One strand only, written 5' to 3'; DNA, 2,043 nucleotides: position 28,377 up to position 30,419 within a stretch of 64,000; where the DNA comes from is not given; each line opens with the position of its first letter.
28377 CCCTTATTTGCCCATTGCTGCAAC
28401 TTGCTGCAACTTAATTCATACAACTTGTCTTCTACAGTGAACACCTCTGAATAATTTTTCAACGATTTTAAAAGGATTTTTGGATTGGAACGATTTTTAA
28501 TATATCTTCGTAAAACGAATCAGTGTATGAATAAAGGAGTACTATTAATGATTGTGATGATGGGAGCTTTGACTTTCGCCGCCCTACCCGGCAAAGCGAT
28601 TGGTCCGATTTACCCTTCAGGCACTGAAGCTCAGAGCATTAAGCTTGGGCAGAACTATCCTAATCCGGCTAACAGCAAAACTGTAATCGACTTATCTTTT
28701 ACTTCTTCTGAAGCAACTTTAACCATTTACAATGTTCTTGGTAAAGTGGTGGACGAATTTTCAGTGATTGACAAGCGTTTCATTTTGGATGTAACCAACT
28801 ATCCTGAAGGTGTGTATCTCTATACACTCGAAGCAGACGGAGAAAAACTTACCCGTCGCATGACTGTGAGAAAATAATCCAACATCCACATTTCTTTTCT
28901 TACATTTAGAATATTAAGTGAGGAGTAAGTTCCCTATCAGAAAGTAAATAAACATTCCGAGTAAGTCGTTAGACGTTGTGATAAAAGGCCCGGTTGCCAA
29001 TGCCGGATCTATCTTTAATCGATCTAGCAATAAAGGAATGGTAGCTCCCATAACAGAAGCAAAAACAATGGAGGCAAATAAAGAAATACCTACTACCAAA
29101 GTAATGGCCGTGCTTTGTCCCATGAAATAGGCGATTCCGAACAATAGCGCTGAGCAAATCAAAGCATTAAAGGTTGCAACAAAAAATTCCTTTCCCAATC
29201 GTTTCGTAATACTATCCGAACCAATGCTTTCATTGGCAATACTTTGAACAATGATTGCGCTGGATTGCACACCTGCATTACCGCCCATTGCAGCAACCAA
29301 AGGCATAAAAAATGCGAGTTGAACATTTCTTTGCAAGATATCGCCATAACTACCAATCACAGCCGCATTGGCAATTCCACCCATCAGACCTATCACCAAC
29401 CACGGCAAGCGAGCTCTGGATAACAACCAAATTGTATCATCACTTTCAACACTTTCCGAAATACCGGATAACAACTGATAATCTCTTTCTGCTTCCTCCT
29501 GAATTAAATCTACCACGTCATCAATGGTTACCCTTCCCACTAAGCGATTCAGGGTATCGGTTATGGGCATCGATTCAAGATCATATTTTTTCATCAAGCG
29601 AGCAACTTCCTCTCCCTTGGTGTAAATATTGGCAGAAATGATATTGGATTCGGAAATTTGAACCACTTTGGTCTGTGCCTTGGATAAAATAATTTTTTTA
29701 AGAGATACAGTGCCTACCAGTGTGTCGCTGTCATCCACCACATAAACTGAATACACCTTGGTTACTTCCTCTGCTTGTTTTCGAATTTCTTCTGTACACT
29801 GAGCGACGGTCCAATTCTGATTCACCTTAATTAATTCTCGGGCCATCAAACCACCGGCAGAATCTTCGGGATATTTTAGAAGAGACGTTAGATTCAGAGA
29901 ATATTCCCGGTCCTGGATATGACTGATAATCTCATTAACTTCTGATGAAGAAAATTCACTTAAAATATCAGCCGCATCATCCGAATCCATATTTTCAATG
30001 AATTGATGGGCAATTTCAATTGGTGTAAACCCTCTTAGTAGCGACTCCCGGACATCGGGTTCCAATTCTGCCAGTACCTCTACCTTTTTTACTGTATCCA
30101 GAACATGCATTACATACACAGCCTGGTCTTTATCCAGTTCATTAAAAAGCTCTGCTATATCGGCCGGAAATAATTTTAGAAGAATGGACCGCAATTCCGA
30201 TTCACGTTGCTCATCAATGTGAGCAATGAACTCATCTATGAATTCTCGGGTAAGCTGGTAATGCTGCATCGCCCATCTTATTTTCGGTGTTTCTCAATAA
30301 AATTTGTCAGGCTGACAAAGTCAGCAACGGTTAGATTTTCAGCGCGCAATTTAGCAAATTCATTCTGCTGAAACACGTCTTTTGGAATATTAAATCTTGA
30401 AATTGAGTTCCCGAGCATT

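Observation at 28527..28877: Cargo-less T9SS protein made of a signal peptide plus a C-terminal sorting domain only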

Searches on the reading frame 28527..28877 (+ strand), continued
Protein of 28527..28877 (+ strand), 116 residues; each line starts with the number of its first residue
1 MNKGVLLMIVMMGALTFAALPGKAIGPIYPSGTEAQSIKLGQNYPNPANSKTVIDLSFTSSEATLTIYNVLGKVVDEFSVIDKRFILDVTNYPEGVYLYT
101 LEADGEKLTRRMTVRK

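Call 35: search_protein_families(library=pfam, proteins=[L013:8403-11456:-, L032:2509-3522:+, L032:1637-2509:+, L037:5906-6916:-, L014:7110-7802:+, L018:4802-6529:-, L018:6559-7602:-, L013:11446-12273:+, L013:12353-12808:+, L025:11013-13253:+], max_evalue=0.001)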
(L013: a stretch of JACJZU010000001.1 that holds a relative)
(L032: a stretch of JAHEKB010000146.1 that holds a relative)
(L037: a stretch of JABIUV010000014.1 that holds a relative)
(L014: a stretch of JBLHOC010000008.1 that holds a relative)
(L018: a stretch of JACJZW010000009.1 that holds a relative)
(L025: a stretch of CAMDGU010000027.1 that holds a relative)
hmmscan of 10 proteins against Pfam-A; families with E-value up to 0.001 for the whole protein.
L013:8403-11456:- (1017 aa): 2 families
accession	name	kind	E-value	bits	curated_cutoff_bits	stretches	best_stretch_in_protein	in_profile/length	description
PF01642.28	MM_CoA_mutase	-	7.9e-239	793.9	22.1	2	338-848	3-512/512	Methylmalonyl-CoA mutase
PF02310.24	B12-binding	-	9.3e-20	71.1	32.1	1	890-1002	2-116/121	B12 binding domain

L032:2509-3522:+ (337 aa): 2 families
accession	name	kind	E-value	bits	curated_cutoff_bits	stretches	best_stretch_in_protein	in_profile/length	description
PF13378.12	MR_MLE_C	-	6.4e-24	85.3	29.4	1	131-333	2-204/219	Enolase C-terminal domain-like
PF21508.2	MenC_N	-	4.6e-07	30.3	27.3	1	9-98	9-93/94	MenC, N-terminal domain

L032:1637-2509:+ (290 aa): 1 family
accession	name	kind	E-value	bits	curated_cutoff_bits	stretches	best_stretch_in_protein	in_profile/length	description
PF01040.23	UbiA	-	6.2e-34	117.9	34.2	1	30-272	15-247/250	UbiA prenyltransferase family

L037:5906-6916:- (336 aa): 1 family
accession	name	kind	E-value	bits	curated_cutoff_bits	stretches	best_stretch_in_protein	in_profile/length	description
PF01734.28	Patatin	-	4.3e-26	92.7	27.7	1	23-226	1-190/191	Patatin-like phospholipase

L014:7110-7802:+ (230 aa): 0 families

L018:4802-6529:- (575 aa): 3 families
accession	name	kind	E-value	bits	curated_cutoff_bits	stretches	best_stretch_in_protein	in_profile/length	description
PF17768.7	RecJ_OB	-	3e-27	95.2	27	1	460-568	2-107/107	RecJ OB domain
PF01368.27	DHH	-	2.5e-23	83.1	28.1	1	85-233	2-124/125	DHH family, N-terminal domain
PF02272.25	DHHA1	-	5.4e-15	56.1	25.9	1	358-446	9-101/102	DHHA1 domain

L018:6559-7602:- (347 aa): 2 families
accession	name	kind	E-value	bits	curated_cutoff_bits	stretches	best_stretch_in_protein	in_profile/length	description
PF00294.29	PfkB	-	1.6e-31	110.2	25.8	1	44-319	5-296/302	pfkB family carbohydrate kinase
PF08543.17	Phos_pyr_kin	-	0.00012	22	27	1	181-293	93-217/246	Phosphomethylpyrimidine kinase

L013:11446-12273:+ (275 aa): 2 families
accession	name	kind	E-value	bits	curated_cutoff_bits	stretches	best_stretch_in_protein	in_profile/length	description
PF00378.25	ECH_1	-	1e-61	208.9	27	1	30-274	3-249/251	Enoyl-CoA hydratase/isomerase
PF16113.10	ECH_2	-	4e-36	125.6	27.2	1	35-266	3-239/335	Enoyl-CoA hydratase/isomerase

L013:12353-12808:+ (151 aa): 2 families
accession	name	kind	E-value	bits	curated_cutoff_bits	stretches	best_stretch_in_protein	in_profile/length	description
PF07610.17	DUF1573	-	1.2e-37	128.3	26.1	1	38-135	1-98/98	Protein of unknown function (DUF1573)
PF22544.2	HYDIN_VesB_CFA65-like_Ig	-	1.2e-18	67.7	25.5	1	36-133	1-99/100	HYDIN/CFA65/VesB-like, Ig-like domain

L025:11013-13253:+ (746 aa): 6 families
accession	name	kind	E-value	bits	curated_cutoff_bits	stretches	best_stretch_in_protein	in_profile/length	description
PF01138.27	RNase_PH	-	1.2e-53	181.4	25.5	2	15-146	2-130/130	3' exoribonuclease family, domain 1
PF03725.20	RNase_PH_C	-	1e-20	73.9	20.8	2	149-212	1-66/67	3' exoribonuclease family, domain 2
PF00575.29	S1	-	4.4e-17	62.7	22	1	627-699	2-74/74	S1 RNA binding domain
PF00013.35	KH_1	-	1.3e-10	41.3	21.5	1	561-620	2-64/66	KH domain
PF03726.19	PNPase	-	1.2e-08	35.7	24.6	1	245-325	1-81/81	Polyribonucleotide nucleotidyltransferase, RNA binding domain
PF23459.1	S1_RRP5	-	3.9e-07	31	27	1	628-697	2-71/72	RRP5 S1 domain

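Call 46: find_encoding_contigs(protein=P0012, flank=10000, max_places=2)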
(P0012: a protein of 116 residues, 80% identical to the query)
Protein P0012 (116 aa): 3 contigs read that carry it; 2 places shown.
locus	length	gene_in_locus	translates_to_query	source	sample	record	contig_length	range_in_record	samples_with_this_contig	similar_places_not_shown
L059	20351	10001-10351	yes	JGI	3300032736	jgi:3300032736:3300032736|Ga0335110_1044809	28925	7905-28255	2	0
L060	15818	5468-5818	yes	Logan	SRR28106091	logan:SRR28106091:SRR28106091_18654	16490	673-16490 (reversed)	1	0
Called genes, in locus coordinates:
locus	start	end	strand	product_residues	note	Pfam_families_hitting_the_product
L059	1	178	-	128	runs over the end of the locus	PF00380:Ribosomal_S9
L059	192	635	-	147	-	PF00572:Ribosomal_L13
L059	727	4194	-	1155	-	PF00431:CUB, PF18911:PKD_4 (weak), PF13585:CHU_C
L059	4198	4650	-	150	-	-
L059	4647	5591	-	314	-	-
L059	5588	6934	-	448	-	-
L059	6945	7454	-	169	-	-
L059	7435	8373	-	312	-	-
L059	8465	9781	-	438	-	PF09587:PGA_cap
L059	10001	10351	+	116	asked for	PF18962:Por_Secre_tail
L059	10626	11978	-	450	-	PF03448:MgtE_N, PF00571:CBS (weak), PF01769:MgtE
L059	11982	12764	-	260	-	PF00398:RrnaAD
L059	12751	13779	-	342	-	PF02606:LpxK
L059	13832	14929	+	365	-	PF01784:DUF34_NIF3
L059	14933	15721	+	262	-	PF24481:CT398_CC (weak), PF02591:Zn_ribbon_9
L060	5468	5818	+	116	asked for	PF18962:Por_Secre_tail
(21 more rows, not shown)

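Call 47: find_encoding_contigs(protein=P0002, flank=10000, max_places=2)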
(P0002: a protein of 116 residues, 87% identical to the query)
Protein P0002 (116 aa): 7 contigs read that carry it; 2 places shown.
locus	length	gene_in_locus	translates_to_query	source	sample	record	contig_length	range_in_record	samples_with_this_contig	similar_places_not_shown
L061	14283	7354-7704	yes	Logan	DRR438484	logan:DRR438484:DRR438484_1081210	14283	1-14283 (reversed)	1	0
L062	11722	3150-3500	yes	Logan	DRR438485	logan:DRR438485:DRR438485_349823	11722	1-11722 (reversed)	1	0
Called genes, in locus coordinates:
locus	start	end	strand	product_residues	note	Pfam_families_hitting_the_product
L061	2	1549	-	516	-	?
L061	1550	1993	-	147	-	-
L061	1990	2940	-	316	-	-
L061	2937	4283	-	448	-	-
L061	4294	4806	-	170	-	-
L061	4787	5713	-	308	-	-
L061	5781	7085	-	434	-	PF09587:PGA_cap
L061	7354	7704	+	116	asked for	PF18962:Por_Secre_tail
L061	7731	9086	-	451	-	PF03448:MgtE_N, PF00571:CBS (weak), PF01769:MgtE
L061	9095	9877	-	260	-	PF00398:RrnaAD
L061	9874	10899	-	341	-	PF02606:LpxK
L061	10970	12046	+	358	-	PF01784:DUF34_NIF3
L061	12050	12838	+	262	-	PF24481:CT398_CC, PF02591:Zn_ribbon_9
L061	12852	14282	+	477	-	?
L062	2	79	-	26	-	?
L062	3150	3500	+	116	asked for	PF18962:Por_Secre_tail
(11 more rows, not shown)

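Call 55: list_cluster_members(proteins=[P0038, P0041, P0049, P0078, P0089, P0119, P0124, P0142, P0146, P0069])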
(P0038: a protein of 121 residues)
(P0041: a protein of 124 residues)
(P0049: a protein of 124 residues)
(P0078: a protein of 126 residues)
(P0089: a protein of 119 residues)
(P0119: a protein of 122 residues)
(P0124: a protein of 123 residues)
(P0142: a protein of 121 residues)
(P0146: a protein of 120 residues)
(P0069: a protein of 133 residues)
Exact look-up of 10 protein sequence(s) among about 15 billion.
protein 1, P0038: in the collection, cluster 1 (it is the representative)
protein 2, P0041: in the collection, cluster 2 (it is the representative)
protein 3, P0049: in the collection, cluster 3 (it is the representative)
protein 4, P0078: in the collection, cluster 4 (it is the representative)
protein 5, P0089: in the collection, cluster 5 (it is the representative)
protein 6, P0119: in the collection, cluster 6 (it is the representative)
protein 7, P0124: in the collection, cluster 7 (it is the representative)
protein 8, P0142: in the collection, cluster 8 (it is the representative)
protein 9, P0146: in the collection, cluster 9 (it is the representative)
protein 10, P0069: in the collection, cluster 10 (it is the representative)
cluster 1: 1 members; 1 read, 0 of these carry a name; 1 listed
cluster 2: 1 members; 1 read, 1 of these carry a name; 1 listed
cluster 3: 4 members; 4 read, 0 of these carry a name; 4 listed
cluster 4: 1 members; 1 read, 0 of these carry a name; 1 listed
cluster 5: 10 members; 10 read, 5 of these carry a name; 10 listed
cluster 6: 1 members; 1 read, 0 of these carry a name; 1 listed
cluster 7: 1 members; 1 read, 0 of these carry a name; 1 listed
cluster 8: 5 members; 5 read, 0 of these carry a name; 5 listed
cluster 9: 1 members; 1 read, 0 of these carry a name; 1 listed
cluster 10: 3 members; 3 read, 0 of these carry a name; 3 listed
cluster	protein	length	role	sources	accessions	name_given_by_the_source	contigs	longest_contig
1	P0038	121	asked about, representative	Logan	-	-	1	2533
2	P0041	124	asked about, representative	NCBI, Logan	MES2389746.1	MAG: T9SS type A sorting domain-containing protein [Bacteroidota bacterium]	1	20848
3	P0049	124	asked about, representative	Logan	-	-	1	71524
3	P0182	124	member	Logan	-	-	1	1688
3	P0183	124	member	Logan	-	-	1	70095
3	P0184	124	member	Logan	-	-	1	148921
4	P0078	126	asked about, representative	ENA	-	-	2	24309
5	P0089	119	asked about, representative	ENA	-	-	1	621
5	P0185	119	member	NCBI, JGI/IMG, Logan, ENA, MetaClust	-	hypothetical protein | \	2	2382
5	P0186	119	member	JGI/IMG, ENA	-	hypothetical protein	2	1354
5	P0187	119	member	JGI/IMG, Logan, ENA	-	hypothetical protein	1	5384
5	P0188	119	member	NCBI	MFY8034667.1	MAG: T9SS type A sorting domain-containing protein [Flexibacteraceae bacterium]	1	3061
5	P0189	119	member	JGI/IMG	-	hypothetical protein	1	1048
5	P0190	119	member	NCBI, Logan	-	-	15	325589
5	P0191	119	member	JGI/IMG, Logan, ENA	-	-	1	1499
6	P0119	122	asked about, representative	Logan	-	-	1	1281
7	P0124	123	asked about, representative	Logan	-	-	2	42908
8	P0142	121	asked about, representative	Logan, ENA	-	-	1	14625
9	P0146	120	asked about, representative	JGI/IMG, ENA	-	-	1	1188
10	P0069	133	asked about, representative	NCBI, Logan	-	-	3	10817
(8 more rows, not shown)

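Call 64: search_solved_structures(query=A1, max_evalue=10)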
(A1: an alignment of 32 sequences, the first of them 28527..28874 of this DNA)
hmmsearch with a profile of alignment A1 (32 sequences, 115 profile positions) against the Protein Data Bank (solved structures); distinct sequences matched with E-value up to 10: 8.
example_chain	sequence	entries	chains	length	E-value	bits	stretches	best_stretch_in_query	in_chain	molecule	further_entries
8glj_D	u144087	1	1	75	1.6e-09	40.8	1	43-104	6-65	Por secretion system C-terminal sorting domain-containing protein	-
5uyt_A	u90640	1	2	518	0.00046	23.2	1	33-100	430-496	Ice-binding protein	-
8h97_A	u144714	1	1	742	0.0017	21.4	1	11-107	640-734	Beta-agarase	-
7pzj_A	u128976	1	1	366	0.0056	19.7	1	15-110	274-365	Lipase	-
8glk_D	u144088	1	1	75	0.0079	19.3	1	43-112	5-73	Endonuclease I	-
5jvk_A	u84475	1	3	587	0.015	18.4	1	43-110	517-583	Uncharacterized protein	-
9whd_A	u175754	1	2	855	0.16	15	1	33-101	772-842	GH167 glycoside hydrolase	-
6b43_A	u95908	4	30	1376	1.3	12.1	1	32-96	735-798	Major capsid protein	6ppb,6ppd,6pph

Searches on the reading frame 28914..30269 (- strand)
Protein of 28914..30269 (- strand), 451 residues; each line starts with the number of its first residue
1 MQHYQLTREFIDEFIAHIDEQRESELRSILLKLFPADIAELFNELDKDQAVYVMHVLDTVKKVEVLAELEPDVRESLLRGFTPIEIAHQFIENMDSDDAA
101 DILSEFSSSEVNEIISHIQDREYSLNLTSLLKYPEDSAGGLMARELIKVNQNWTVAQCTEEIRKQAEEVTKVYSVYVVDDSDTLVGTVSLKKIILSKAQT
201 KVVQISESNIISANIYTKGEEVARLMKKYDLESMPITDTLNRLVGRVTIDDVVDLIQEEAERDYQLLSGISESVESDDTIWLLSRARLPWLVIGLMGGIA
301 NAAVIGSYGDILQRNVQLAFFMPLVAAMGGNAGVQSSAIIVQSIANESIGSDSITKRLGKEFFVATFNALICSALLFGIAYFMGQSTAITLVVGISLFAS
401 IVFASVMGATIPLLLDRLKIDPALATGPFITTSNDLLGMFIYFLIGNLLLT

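Call 3: search_protein_families(library=pfam, proteins=[window:28914-30269:-], max_evalue=0.01)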
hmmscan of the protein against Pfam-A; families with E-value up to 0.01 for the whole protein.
window:28914-30269:- (451 aa): 4 families
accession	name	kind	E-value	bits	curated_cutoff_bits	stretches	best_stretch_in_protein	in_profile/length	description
PF01769.21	MgtE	-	6.1e-34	117.4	27.6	1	322-445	1-125/125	Divalent cation transporter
PF03448.22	MgtE_N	-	5.3e-21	75.5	25.9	1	34-136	2-102/102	MgtE intracellular N domain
PF00571.33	CBS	-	1e-13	51.8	24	2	205-257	4-56/57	CBS domain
PF14841.11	FliG_M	-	0.0053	17.4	25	0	92-118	21-47/76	FliG middle domain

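Call 4: search_protein_families(library=ncbifam, proteins=[window:28914-30269:-], max_evalue=0.01)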
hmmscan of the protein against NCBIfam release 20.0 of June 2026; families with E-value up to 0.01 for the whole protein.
window:28914-30269:- (451 aa): 13 families
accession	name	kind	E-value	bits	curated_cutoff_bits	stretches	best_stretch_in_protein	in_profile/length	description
TIGR00400.1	mgtE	equivalog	5.2e-105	351.8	232.75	1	15-450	12-447/450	magnesium transporter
NF038279.1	TF_CBS_SpxR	exception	3.2e-07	29.5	600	1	161-268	208-317/427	CBS-HotDog domain-containing transcription factor SpxR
NF041552.1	TF_PrdR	equivalog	2.3e-06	26.2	795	1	141-274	11-143/577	sigma-54 dependent transcriptional regulator PrdR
TIGR01302.1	IMP_dehydrog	equivalog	5.7e-06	25.5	481.5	1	165-274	104-221/450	IMP dehydrogenase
NF005869.0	PRK07807.1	equivalog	0.00055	19.1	549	1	147-253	100-201/479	GuaB1 family IMP dehydrogenase-related protein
TIGR01186.1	proV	subfamily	0.0011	18.1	326.6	1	170-260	271-361/363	betaine/proline/choline family ABC transporter ATP-binding protein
NF011449.0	PRK14869.2-5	equivalog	0.0017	17.4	411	1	195-260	62-128/451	putative manganese-dependent inorganic diphosphatase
NF011443.0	PRK14869.1-5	equivalog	0.0017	16.8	335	0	199-262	70-131/546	putative manganese-dependent inorganic diphosphatase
NF011442.0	PRK14869.1-4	equivalog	0.0029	16.1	400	1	200-251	70-121/543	putative manganese-dependent inorganic diphosphatase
NF011447.0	PRK14869.2-3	equivalog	0.0049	15.5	522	0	195-261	63-129/540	putative manganese-dependent inorganic diphosphatase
NF011441.0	PRK14869.1-3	equivalog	0.0055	15.4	753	0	197-255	67-123/548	putative manganese-dependent inorganic diphosphatase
NF052358.1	GMPRedGuaB1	equivalog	0.0061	15.7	675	1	147-252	100-200/479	GMP reductase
NF053603.1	HhpR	exception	0.009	15.2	520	0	171-254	31-115/282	CBS domain-containing high hydrostatic pressure regulator HhpR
